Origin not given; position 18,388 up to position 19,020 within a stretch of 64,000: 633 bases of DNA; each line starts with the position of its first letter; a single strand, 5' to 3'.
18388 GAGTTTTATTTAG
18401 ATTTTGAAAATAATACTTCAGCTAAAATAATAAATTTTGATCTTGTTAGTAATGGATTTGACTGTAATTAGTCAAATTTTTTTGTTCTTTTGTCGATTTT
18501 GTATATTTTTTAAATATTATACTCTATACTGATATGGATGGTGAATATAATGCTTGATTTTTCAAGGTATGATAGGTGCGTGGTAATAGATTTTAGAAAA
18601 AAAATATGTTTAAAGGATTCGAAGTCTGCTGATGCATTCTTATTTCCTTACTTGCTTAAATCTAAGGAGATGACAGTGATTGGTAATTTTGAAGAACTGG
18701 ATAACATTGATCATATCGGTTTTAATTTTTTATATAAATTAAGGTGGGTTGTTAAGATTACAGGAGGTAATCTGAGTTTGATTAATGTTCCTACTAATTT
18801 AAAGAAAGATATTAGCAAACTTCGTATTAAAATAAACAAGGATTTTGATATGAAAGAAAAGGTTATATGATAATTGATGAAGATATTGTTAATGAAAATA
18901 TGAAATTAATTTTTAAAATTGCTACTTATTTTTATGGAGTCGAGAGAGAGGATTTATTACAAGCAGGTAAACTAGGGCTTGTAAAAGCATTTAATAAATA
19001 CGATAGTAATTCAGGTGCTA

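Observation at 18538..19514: SpoIIAA-like antagonist with His at the phospho-Ser position, no SpoIIAB kinase, and a compact SigF-type sigma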

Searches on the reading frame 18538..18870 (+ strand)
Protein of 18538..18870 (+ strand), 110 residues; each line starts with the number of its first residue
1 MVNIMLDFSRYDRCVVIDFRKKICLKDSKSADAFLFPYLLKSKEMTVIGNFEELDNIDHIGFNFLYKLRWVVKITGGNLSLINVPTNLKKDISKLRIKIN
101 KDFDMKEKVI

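Call 3: search_protein_families(library=pfam, proteins=[window:18538-18870:+], max_evalue=1)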
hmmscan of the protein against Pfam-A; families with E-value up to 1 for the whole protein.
window:18538-18870:+ (110 aa): 1 family
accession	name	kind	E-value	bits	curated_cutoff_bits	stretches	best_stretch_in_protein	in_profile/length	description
PF01740.26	STAS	-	0.0003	20.9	22.6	1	9-96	5-92/106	STAS domain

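Call 4: search_protein_families(library=ncbifam, proteins=[window:18538-18870:+], max_evalue=1)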
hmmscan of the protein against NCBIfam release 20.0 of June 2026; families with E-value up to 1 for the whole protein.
window:18538-18870:+ (110 aa): 1 family
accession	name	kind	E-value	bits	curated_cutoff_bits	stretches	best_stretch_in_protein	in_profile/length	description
TIGR00377.1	ant_ant_sig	superfamily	0.0026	17.6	53.45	1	3-90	2-89/108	anti-sigma factor antagonist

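Call 8: find_homologous_proteins(query=window:18538-18870:+, max_evalue=0.01)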
Query window:18538-18870:+ (110 aa): 1 proteins with E <= 0.01 among 8 candidates.
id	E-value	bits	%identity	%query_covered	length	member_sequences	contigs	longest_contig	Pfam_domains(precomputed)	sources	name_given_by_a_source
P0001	5.7e-63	227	100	96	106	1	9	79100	-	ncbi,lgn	ncbi:MAG: hypothetical protein R3Y13_04425 [bacterium]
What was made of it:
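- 18550..18870 (+): SpoIIAA-like STAS protein, 106 aa (ORF opens at 18538). D-H-I-G at 18709-18720; Ile codon 18715-18717 aligns with SpoIIAA Ser58. Identical to the NCBI protein R3Y13_04425, 106 aa (call 8).
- Tried and rejected: It found only the protein itself (call 8).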

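Call 19: search_protein_representatives(protein=window:18538-18870:+)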
Query: 110 residues. Proteins with E-value up to 0.001 (for the whole library): 10; up to 1e-10: 2; up to 1e-30: 1. The best 10 are listed.
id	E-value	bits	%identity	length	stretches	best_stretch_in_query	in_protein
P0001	1.8e-63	227.1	100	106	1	5-110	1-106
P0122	1.2e-11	60.5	40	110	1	9-103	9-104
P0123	1.2e-10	57.3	33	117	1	5-103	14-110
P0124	1.1e-08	50.9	34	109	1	6-98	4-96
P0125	4.9e-08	48.9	30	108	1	5-105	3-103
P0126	1.7e-07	47.1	32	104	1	6-106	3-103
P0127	9.6e-06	41.5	30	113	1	14-102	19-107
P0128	5.4e-05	39.1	29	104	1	25-102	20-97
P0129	1.5e-04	37.6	36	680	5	72-107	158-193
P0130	9.4e-04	35.1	33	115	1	19-87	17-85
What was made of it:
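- Tried and rejected: The exhaustive search found 9 distant relatives (call 19).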

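Call 58: search_solved_structures(query=A4, max_evalue=1, show_alignments=2)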
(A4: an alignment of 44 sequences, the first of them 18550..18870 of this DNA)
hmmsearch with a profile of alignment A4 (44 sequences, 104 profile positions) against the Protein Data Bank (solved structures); distinct sequences matched with E-value up to 1: 23.
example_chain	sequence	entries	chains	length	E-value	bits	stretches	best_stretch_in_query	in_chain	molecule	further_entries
1th8_B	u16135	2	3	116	1.5e-13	54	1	2-88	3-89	Anti-sigma F factor antagonist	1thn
1tid_B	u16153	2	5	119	1.9e-13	53.6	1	2-88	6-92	Anti-sigma F factor antagonist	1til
1auz_A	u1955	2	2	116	2.3e-12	50.1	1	2-88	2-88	SPOIIAA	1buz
1sbo_A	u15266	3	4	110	4.6e-07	33.1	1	2-97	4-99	Putative anti-sigma factor antagonist TM1442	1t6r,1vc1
2mwg_A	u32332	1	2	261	2.4e-06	30.8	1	10-96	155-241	Blue-light photoreceptor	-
4hyl_A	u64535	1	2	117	2.2e-05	27.7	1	6-90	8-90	Stage II sporulation protein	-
1h4x_A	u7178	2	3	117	0.00011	25.5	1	9-81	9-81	ANTI-SIGMA F FACTOR ANTAGONIST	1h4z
1h4y_A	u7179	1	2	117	0.00012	25.3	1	9-80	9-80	ANTI-SIGMA F FACTOR ANTAGONIST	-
4xs5_A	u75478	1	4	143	0.0023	21.2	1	43-96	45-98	Sulfate transporter/antisigma-factor antagonist STAS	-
4kfr_A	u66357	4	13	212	0.012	18.9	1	15-53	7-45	Genome packaging NTPase B204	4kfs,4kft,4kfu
4r2h_A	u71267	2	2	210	0.025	17.9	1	23-53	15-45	STIV B204 ATPase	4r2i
6rtc_A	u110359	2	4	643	0.054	16.8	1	43-91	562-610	Solute carrier family 26 member 9,Solute carrier family 26 member 9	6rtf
9u9f_A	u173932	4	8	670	0.057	16.7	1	42-83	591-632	SULTR-like phosphorus distribution transporter | Os06g0143700 protein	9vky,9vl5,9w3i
7o0i_B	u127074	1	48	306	0.074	16.4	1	10-97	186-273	Anti-anti-sigma factor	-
6m36_B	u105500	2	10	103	0.1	16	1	3-88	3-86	Anti-sigma-B factor antagonist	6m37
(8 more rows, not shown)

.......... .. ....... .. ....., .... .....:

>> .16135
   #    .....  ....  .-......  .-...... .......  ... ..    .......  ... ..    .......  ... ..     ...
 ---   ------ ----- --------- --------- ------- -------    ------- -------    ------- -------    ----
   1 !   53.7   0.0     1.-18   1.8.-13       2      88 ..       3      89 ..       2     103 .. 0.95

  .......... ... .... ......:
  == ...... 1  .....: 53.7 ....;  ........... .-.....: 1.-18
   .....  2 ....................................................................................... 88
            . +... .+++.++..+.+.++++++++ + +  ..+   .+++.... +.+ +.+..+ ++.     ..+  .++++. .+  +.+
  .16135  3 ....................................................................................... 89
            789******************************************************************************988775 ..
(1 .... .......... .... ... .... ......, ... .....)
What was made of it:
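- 18550..18870 (+): Family profile against SpoIIAA 1TH8/1AUZ, E=1.5e-13 (call 58).
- Checked: Its family profile hits SpoIIAA crystal structures at E=1.5e-13 (call 58).
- The family profile matches SpoIIAA structures better than any other STAS protein (E=1.5e-13, against 0.1 for RsbV; call 58).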

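Call 59: search_protein_families(library=pfam, alignment_id=A4, max_evalue=0.01)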
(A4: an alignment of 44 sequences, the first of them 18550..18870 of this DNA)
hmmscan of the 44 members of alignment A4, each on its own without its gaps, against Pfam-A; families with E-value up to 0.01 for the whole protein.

A. member 1, window:18550-18870:+ (106 aa): 1 family
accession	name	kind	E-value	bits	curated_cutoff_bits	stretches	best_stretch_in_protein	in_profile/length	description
PF01740.26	STAS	-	0.00027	21.1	22.6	1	5-92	5-92/106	STAS domain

B. families by the number of members that match (of 44 scanned): 3 families
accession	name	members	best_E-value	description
PF01740.26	STAS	44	5.6e-15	STAS domain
PF13466.11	STAS_2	4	6.4e-06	STAS domain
PF25738.1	Derepression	1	0.0092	Derepression protein family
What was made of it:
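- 18550..18870 (+): Pfam STAS 21.1 bits, below the cut-off (call 59).
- On SpoIIAA / anti-sigma-factor antagonist (STAS; PF01740, TIGR00377): The family profile hits SpoIIAA 1TH8 at E=1.5e-13 (calls 58, 59).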

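Call 67: find_homologous_proteins(query=A4, max_evalue=0.001)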
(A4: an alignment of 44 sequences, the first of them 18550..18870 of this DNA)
Query A4 (44 sequences) (106 aa, profile of the alignment): 528 proteins with E <= 0.001 among 1077 candidates; the best 120 are listed.
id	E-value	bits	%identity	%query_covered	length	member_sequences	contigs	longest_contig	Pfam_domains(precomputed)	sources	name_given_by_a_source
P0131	2.2e-41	158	35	64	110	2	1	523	PF01740.27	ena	-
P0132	1.9e-40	155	31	73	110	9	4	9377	PF01740.27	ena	-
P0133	2.0e-40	155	32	61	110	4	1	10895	PF01740.27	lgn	-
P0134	2.1e-40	155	31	70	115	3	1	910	PF01740.27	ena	-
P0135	2.2e-40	155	30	70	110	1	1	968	PF01740.27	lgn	-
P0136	2.7e-40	154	31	58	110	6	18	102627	PF01740.27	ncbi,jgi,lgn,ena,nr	ncbi:MAG: STAS domain-containing protein [Firmicutes bacterium]|nr:STAS domain-containing protein [B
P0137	2.9e-40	154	33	65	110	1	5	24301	PF01740.27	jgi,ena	-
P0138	3.4e-40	154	30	69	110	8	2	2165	PF01740.27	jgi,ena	-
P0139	3.6e-40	154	28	77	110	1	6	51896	PF01740.27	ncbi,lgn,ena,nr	ncbi:MAG: STAS domain-containing protein [Bacilli bacterium]|nr:STAS domain-containing protein [Baci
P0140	3.7e-40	154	30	69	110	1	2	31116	PF01740.27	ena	-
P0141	4.3e-40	154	-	-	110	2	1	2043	PF01740.27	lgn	-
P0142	4.9e-40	154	-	-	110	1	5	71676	PF01740.27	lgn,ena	-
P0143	5.2e-40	154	30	69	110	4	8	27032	PF01740.27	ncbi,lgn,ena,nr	ncbi:MAG: STAS domain-containing protein [Bacilli bacterium]|nr:STAS domain-containing protein [Baci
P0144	5.3e-40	154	-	-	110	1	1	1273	PF01740.27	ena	-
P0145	5.5e-40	153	-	-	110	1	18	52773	PF01740.27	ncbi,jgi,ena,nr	ncbi:MAG: STAS domain-containing protein [Firmicutes bacterium]|nr:STAS domain-containing protein [B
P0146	5.6e-40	153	32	69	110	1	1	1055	PF01740.27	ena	-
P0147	5.6e-40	153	-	-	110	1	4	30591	PF01740.27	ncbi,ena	-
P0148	6.2e-40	153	32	73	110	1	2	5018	PF01740.27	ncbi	-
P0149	6.7e-40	153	36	69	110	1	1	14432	PF01740.27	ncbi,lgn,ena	-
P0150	6.9e-40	153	34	69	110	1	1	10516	PF01740.27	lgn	-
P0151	7.0e-40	153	34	73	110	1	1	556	PF01740.27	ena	-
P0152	9.0e-40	153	27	57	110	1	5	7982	PF01740.27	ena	-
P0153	9.0e-40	153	-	-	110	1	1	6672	PF01740.27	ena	-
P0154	9.4e-40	153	28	63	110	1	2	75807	PF01740.27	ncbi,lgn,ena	-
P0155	1.0e-39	153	32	69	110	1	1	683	PF01740.27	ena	-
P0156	1.0e-39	153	-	-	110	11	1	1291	PF01740.27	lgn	-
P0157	1.0e-39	153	30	57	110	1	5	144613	PF01740.27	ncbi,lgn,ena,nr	ncbi:MAG: STAS domain-containing protein [Bacilli bacterium]|nr:STAS domain-containing protein [Baci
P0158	1.2e-39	152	31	73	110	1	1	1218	PF01740.27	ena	-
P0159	1.2e-39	152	-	-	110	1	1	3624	PF01740.27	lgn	-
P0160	1.3e-39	152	28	63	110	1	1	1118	PF01740.27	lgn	-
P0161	1.3e-39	152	33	69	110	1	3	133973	PF01740.27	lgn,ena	-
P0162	1.4e-39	152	31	73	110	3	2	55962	PF01740.27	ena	-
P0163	1.5e-39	152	30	63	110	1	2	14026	PF01740.27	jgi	-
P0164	1.5e-39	152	29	77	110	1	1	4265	PF01740.27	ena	-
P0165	1.7e-39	152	-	-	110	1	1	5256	PF01740.27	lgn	-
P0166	1.7e-39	152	30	69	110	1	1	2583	PF01740.27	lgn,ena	-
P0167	1.7e-39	152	30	69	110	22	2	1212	PF01740.27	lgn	-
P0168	1.8e-39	152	-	-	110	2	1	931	PF01740.27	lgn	-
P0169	1.8e-39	152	30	69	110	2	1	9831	PF01740.27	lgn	-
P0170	2.0e-39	152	-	-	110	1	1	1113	PF01740.27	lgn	-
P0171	2.0e-39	152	31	73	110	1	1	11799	PF01740.27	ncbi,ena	-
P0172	2.0e-39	152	32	69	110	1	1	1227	PF01740.27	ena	-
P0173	2.4e-39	151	30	62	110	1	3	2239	PF01740.27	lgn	-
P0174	2.5e-39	151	30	73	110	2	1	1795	PF01740.27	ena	-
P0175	2.5e-39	151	-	-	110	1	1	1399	PF01740.27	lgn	-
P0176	2.6e-39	151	34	64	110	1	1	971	PF01740.27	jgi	-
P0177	2.6e-39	151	35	75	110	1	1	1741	PF01740.27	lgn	-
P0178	2.8e-39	151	-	-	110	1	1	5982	PF01740.27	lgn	-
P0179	2.9e-39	151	-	-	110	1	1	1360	PF01740.27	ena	-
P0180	3.0e-39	151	30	69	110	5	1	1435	PF01740.27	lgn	-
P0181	3.0e-39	151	34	69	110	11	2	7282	PF01740.27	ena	-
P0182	3.2e-39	151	32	69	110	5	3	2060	PF01740.27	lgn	-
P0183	3.6e-39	151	29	62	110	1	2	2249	PF01740.27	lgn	-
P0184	4.0e-39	151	-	-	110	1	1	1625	PF01740.27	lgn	-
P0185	4.1e-39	151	34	75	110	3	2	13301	PF01740.27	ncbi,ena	-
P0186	4.2e-39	151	32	69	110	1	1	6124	PF01740.27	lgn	-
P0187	4.2e-39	151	-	-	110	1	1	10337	PF01740.27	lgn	-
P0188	4.3e-39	151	34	69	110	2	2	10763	PF01740.27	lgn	-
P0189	4.6e-39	150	30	77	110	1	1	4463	PF01740.27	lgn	-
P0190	4.7e-39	150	36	75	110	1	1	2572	PF01740.27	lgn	-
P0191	4.8e-39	150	-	-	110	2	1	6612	PF01740.27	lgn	-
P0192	4.9e-39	150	30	70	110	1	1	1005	PF01740.27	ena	-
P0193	5.8e-39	150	32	61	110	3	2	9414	PF01740.27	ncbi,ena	-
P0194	6.0e-39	150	27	75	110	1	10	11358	PF01740.27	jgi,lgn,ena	-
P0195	7.2e-39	150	27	75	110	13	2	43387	PF01740.27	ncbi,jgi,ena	-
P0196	7.2e-39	150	28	61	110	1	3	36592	PF01740.27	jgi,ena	-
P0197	7.5e-39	150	29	75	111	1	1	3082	PF01740.27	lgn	-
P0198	8.2e-39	150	27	77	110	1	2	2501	PF01740.27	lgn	-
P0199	8.2e-39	150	29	62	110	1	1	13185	PF01740.27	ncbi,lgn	-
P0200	8.7e-39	150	31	73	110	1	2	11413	PF01740.27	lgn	-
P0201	9.0e-39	150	26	70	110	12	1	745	PF01740.27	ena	-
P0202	9.5e-39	149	27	84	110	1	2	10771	PF01740.27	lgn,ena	-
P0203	9.6e-39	149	29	75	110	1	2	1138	PF01740.27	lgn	-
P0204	1.0e-38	149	27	70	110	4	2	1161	PF01740.27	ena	-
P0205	1.1e-38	149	25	94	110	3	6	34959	PF01740.27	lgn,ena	-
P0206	1.2e-38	149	28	75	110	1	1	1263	PF01740.27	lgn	-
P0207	1.2e-38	149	-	-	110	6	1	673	PF01740.27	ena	-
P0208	1.2e-38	149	33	75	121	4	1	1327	PF01740.27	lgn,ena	-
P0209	1.2e-38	149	30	73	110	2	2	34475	PF01740.27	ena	-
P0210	1.5e-38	149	31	63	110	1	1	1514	PF01740.27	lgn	-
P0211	1.5e-38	149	28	75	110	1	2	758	PF01740.27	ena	-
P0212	1.5e-38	149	25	75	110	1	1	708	PF01740.27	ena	-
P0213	1.6e-38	149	27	62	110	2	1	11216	PF01740.27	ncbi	-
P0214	1.6e-38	149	31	73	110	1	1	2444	PF01740.27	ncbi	-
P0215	1.6e-38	149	33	69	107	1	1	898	PF01740.27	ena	-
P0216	1.6e-38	149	27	75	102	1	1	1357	PF01740.27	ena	-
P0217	1.7e-38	149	30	69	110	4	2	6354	PF01740.27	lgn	-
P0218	1.7e-38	149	29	69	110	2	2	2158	PF01740.27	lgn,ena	-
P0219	1.7e-38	149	27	62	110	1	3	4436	PF01740.27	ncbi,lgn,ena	-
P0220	1.9e-38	148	27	69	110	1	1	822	PF01740.27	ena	-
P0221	1.9e-38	148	33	58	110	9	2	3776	PF01740.27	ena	-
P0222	2.0e-38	148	32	69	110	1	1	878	PF01740.27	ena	-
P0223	2.2e-38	148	-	-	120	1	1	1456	PF01740.27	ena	-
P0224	2.3e-38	148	31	64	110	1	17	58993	PF01740.27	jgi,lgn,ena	-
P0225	2.4e-38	148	31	73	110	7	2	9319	PF01740.27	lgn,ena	-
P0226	2.5e-38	148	30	69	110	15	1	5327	PF01740.27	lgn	-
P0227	2.6e-38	148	-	-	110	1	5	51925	PF01740.27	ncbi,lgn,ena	-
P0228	2.6e-38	148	-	-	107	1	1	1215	PF01740.27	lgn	-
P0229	2.7e-38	148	-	-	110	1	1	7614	PF01740.27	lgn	-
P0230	2.8e-38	148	32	69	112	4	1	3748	PF01740.27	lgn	-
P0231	2.8e-38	148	32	69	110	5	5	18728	PF01740.27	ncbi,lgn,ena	-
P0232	2.8e-38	148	29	62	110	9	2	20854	PF01740.27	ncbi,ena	-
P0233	2.9e-38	148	29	55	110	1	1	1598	PF01740.27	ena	-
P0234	3.0e-38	148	25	75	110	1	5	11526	PF01740.27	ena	-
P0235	3.0e-38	148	30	67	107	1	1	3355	PF01740.27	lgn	-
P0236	3.1e-38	148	26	62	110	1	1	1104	PF01740.27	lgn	-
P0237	3.1e-38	148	28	76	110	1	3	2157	PF01740.27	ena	-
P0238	3.2e-38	148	29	75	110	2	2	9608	PF01740.27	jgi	-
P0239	3.2e-38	148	27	67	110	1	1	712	PF01740.27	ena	-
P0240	3.3e-38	148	27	76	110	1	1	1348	PF01740.27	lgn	-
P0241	3.3e-38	148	-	-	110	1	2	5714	PF01740.27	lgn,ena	-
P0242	3.3e-38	148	-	-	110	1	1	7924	PF01740.27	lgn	-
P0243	3.6e-38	148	30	73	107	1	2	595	PF01740.27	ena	-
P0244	3.7e-38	148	27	62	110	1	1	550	PF01740.27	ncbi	-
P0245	3.7e-38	148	28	76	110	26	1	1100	PF01740.27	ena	-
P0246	4.0e-38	147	-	-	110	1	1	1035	PF01740.27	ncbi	-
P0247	4.0e-38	147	30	70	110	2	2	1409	PF01740.27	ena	-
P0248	4.0e-38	147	26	73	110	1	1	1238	PF01740.27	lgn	-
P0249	4.1e-38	147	23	73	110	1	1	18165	PF01740.27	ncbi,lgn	-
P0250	4.6e-38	147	25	76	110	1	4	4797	PF01740.27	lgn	-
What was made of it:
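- All 120 listed family members are single-domain proteins of about 110 aa, with no ligand-binding or transporter partner domains (call 67).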

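Call 73: predict_structure(alignment_id=A5)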
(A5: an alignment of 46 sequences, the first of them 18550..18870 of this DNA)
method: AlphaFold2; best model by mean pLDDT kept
length: 106 residues; sequences in the alignment: 46
mean_pLDDT: 85.6   pTM: 0.78
mean pLDDT of the five models: 85.6, 84.6, 84.3, 80.8, 80.6
residues with pLDDT >= 90: 44; 70-90: 52; 50-70: 8; < 50: 2
segments of 3 or more residues with pLDDT < 50: none
pLDDT, mean of each block of 10 residues (from residue 1): 80 89 88 89 90 90 93 92 89 78 51
secondary structure, 60 per line:
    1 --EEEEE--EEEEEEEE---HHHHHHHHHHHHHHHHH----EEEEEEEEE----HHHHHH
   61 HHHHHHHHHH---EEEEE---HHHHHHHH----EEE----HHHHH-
elements in order: E3-7 E10-17 H21-37 E42-50 H55-70 E74-78 H82-89 E94-96 H101-105
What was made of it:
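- On SpoIIAA / anti-sigma-factor antagonist (STAS; PF01740, TIGR00377): AlphaFold2 model with pLDDT 85.6 and pTM 0.78, showing alternating beta/alpha elements (call 73).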
